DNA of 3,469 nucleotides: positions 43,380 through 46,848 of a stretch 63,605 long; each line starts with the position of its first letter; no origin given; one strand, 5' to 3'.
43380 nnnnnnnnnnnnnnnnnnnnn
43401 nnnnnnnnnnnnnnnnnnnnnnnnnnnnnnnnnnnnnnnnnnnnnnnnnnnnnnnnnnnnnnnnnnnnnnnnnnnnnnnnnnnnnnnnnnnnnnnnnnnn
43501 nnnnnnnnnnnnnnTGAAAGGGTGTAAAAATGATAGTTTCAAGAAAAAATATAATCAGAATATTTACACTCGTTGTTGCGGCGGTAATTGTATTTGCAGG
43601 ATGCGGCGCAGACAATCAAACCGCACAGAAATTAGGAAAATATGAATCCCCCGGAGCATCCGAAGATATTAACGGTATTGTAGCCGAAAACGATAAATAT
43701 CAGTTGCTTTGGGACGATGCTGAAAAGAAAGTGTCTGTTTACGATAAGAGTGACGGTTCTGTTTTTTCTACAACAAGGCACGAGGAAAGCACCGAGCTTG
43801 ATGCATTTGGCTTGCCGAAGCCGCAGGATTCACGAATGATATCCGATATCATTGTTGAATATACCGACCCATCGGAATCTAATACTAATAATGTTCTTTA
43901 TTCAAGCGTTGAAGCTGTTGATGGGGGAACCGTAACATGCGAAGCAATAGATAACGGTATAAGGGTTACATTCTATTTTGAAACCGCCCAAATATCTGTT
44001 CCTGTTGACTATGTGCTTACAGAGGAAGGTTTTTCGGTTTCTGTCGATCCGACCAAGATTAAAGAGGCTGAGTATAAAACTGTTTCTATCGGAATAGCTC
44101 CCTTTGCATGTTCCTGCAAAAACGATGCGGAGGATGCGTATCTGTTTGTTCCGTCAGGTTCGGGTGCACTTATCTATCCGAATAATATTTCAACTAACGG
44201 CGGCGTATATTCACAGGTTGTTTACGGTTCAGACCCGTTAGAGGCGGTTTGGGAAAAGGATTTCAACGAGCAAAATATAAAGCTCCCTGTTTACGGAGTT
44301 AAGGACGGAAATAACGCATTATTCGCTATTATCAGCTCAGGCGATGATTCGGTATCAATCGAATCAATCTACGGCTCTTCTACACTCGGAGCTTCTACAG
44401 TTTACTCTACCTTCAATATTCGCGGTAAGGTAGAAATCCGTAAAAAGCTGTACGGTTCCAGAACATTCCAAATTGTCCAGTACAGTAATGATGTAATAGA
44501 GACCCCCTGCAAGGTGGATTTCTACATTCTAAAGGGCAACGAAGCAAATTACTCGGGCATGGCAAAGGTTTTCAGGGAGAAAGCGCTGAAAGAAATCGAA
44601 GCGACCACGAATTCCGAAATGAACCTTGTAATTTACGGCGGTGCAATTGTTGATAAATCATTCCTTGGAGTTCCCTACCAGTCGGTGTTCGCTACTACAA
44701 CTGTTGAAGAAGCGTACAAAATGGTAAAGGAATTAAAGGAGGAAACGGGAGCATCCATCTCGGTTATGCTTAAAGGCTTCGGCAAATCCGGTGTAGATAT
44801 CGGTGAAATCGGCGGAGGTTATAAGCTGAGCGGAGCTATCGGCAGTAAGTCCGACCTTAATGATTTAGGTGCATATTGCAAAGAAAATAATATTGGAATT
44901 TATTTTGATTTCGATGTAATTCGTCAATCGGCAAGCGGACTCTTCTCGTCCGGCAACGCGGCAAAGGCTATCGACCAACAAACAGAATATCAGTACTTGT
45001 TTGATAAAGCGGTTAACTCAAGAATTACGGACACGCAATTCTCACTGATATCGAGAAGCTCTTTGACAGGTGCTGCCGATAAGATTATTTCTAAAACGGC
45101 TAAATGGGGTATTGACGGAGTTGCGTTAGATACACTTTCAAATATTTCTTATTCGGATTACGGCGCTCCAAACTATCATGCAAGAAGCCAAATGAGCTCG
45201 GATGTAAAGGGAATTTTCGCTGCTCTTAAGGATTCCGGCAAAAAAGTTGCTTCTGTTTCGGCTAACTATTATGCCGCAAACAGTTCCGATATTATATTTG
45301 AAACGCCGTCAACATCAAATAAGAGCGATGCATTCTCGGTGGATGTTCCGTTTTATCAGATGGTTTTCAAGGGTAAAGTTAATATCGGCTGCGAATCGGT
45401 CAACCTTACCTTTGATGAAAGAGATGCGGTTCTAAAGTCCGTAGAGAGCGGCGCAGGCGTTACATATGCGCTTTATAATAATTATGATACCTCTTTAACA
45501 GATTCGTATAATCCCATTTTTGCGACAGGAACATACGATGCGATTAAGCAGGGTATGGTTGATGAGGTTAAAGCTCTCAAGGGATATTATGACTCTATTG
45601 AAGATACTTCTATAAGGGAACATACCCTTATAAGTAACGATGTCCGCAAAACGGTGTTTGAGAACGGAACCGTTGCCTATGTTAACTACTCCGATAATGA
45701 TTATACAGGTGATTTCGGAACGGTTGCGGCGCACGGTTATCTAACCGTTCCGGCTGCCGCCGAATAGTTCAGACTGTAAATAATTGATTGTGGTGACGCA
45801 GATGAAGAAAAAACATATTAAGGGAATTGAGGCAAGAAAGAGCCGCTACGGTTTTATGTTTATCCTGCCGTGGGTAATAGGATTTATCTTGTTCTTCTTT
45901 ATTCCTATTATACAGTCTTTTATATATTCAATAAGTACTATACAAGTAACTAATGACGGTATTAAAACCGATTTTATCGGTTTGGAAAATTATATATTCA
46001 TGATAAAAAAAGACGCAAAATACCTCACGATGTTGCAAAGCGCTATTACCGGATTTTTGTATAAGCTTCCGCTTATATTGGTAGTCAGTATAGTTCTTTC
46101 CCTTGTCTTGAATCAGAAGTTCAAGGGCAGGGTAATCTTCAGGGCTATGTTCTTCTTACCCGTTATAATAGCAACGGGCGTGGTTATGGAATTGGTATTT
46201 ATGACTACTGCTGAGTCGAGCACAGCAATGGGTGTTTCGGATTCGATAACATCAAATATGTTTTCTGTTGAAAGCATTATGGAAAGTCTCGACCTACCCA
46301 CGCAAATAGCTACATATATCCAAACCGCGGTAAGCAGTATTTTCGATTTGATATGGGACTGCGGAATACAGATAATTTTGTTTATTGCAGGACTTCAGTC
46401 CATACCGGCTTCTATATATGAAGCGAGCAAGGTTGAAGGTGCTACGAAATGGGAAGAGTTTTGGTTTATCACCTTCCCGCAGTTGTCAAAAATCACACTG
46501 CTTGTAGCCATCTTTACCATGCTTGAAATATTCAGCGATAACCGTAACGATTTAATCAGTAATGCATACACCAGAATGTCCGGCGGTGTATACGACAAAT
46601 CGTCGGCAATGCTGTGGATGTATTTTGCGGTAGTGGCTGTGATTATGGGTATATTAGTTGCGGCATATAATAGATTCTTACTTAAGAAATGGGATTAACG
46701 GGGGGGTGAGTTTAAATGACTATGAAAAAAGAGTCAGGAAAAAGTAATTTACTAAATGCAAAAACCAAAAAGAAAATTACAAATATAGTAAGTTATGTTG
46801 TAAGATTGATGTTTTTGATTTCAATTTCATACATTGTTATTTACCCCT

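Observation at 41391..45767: NHL-propeller/TPR/Yip1 membrane protein and a 745-aa orphan lipoprotein inserted between two ABC permease pairs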

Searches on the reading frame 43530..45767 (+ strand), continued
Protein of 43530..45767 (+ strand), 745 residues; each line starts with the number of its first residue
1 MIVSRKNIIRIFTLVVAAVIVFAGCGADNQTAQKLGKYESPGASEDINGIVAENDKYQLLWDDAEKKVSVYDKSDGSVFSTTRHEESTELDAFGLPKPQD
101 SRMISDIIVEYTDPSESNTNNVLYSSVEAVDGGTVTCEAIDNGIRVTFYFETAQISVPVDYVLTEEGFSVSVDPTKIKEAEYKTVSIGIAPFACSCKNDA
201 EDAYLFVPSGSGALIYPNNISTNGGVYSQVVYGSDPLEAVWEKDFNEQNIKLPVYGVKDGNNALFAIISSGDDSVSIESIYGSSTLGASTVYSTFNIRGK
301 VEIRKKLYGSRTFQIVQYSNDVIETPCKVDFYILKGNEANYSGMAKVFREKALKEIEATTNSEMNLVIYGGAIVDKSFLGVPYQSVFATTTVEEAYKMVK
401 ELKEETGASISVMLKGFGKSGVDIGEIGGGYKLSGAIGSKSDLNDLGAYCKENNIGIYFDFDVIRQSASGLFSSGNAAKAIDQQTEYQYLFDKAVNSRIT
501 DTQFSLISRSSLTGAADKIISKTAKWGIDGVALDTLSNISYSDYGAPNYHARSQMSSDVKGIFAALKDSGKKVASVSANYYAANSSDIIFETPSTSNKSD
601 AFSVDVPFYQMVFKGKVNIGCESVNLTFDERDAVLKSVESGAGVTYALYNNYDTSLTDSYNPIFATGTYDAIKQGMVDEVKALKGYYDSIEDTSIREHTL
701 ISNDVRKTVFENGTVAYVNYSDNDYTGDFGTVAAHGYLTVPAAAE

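Call 40: get_annotated_region(hit=H2, flank=10000)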
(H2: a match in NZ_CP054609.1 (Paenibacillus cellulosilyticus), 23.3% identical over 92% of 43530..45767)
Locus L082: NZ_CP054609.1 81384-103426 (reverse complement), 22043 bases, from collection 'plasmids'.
description: Paenibacillus cellulosilyticus strain KACC 14175 plasmid unnamed1, complete sequence
organism: Paenibacillus cellulosilyticus (NCBI taxid 375489)
taxonomy: Bacteria; Bacillota; Bacilli; Bacillales; Paenibacillaceae; Paenibacillus; Paenibacillus cellulosilyticus
host: -; source: cell culture,soil; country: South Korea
typing (MOB-suite, as given by PLSDB): non-mobilizable
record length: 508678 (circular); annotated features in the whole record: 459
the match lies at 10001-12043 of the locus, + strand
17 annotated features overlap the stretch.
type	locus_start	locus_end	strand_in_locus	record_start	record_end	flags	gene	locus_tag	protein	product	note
CDS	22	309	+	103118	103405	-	-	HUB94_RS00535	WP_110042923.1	stage VI sporulation protein F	-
CDS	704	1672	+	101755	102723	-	-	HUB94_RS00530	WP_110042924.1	aldo/keto reductase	-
CDS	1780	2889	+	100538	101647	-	ugpC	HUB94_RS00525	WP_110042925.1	sn-glycerol-3-phosphate ABC transporter ATP-binding protein UgpC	-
CDS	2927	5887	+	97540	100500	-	-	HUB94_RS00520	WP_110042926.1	extracellular solute-binding protein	-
CDS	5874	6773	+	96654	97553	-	-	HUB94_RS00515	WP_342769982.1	sugar ABC transporter permease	-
CDS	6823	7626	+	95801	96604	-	-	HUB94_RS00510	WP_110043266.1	carbohydrate ABC transporter permease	GO:0008643 - carbohydrate transport [Evidence IEA]; GO:0055085 - transmembrane transport [Evidence IEA]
CDS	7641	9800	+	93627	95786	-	-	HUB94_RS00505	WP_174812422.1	YIP1 family protein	-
CDS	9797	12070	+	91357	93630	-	-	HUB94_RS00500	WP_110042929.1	DUF5696 domain-containing protein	-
CDS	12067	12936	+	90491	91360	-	-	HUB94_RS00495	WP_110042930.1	sugar ABC transporter permease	-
CDS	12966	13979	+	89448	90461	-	-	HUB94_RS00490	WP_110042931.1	carbohydrate ABC transporter permease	GO:0008643 - carbohydrate transport [Evidence IEA]; GO:0055085 - transmembrane transport [Evidence IEA]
CDS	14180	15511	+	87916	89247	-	-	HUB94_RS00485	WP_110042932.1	LLM class flavin-dependent oxidoreductase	-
CDS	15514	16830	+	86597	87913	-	-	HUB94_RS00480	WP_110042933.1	LLM class flavin-dependent oxidoreductase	-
CDS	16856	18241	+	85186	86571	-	-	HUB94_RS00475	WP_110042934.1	extracellular solute-binding protein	-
CDS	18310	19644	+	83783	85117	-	-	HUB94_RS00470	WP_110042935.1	LLM class flavin-dependent oxidoreductase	-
CDS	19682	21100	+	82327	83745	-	-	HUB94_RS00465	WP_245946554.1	extracellular solute-binding protein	-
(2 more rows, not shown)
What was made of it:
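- On CUT1 carbohydrate ABC importer: It is adjacent in Paenibacillus (call 40).
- Closest known: CUT1 sugar ABC importers of Gram-positive PULs. Same: In Paenibacillus a UgpC-type ATPase gene is adjacent (call 40).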

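Call 59: search_protein_families(library=pfam, proteins=[L046:18547-20250:+, L080:16791-20627:+, L017:15667-19716:+, L014:13462-14349:+, L008:17260-18084:+], max_evalue=0.1)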
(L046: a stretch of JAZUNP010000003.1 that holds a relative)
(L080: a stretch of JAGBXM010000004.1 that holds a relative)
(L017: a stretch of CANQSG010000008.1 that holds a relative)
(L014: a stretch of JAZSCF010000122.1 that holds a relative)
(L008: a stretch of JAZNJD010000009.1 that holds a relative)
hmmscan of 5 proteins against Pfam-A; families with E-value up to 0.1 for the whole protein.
L046:18547-20250:+ (568 aa): 0 families

L080:16791-20627:+ (1278 aa): 4 families
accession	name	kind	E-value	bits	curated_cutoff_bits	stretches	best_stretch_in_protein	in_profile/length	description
PF09479.16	Flg_new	-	7.3e-27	93.7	27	4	1019-1080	3-65/65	Listeria-Bacteroides repeat domain (List_Bact_rpt)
PF02018.23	CBM_4_9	-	3.5e-07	31.1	25.9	1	1101-1216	12-120/136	Carbohydrate binding domain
PF15780.11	ASH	-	0.01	16.4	27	0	1118-1178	31-90/98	Abnormal spindle-like microcephaly-assoc'd, ASPM-SPD-2-Hydin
PF18965.5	VP3-like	-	0.054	11.7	25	1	655-706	553-605/1062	Outer capsid protein VP3-like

L017:15667-19716:+ (1349 aa): 3 families
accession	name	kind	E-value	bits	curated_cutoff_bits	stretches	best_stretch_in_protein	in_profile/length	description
PF09479.16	Flg_new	-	1.8e-23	82.9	27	3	773-822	16-65/65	Listeria-Bacteroides repeat domain (List_Bact_rpt)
PF09534.15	Trp_oprn_chp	-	0.0034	17.7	29.6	1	1296-1344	93-141/180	Tryptophan-associated transmembrane protein (Trp_oprn_chp)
PF02018.23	CBM_4_9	-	0.004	18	25.9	0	637-724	51-127/136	Carbohydrate binding domain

L014:13462-14349:+ (295 aa): 2 families
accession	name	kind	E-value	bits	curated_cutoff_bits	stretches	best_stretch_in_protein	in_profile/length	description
PF01261.30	AP_endonuc_2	-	2.1e-34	119.8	31.1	1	22-260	3-231/249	Xylose isomerase-like TIM barrel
PF03786.19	UxuA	-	0.00027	20.3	23.7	1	125-252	180-312/352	D-mannonate dehydratase (UxuA)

L008:17260-18084:+ (274 aa): 1 family
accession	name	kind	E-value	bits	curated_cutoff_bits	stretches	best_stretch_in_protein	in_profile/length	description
PF12706.13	Lactamase_B_2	-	2e-09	37.8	27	1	65-222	27-187/200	Beta-lactamase superfamily domain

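Call 83: search_protein_representatives(alignment_id=A1)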
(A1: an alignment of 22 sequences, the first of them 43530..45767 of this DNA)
Query: 22 sequences, 747 profile positions. Proteins with E-value up to 0.001 (for the whole library): 5434; up to 1e-10: 4439; up to 1e-30: 3379. The best 150 are listed.
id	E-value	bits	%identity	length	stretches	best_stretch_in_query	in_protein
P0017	0.0e+00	1066.0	-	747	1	1-744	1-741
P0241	0.0e+00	1032.7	-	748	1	1-744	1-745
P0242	0.0e+00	1025.0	-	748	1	2-746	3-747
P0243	0.0e+00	1023.8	-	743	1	1-743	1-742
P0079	0.0e+00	1018.8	-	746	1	1-746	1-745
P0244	2.2e-295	998.1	-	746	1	2-745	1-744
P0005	5.8e-291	983.5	-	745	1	4-743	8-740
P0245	2.5e-285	964.9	-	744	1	2-745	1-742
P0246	1.0e-283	959.5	-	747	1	1-744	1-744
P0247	8.6e-283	956.5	-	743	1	3-742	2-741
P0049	1.8e-273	925.7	-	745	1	2-745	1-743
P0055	7.0e-271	917.1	-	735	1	2-743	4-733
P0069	2.8e-268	908.5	-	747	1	2-742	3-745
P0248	1.1e-267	906.6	-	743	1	2-744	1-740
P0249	8.9e-266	900.2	-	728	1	22-744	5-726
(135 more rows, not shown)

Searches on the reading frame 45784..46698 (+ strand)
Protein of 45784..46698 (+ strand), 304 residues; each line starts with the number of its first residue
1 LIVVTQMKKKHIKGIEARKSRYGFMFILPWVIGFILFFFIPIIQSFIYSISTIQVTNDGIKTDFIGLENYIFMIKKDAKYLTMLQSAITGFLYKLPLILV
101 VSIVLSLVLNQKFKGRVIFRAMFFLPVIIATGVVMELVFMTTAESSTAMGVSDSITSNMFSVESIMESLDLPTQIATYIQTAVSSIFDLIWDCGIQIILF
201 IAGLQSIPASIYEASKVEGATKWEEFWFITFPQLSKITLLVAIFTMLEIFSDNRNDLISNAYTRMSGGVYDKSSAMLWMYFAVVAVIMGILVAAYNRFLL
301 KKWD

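Call 7: search_protein_families(library=pfam, proteins=[window:45784-46698:+], max_evalue=0.001)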
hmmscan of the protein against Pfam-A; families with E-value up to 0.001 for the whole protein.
window:45784-46698:+ (304 aa): 0 families

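Call 59: search_protein_families(library=pfam, proteins=[window:45784-46698:+], max_evalue=0.1)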
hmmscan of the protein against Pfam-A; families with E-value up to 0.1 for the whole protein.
window:45784-46698:+ (304 aa): 1 family
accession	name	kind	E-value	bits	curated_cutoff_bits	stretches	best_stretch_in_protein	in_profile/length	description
PF09166.15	Biliv-reduc_cat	-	0.047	14.6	24.5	1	223-270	27-74/113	Biliverdin reductase, catalytic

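Call 87: search_protein_families(library=ncbifam, proteins=[window:45784-46698:+], max_evalue=0.001)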
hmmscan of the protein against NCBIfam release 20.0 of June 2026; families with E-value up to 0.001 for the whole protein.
window:45784-46698:+ (304 aa): 3 families
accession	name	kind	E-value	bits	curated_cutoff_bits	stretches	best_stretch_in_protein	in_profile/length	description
NF007852.0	PRK10561.1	equivalog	7.2e-11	42.5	335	1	20-253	11-230/295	sn-glycerol-3-phosphate ABC transporter permease UgpA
NF008232.0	PRK10999.1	equivalog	2.1e-07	30.1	392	1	92-245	295-441/520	maltose ABC transporter permease MalF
NF008231.0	PRK10998.1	equivalog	0.00026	20.6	261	1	180-293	157-275/296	maltose ABC transporter permease MalG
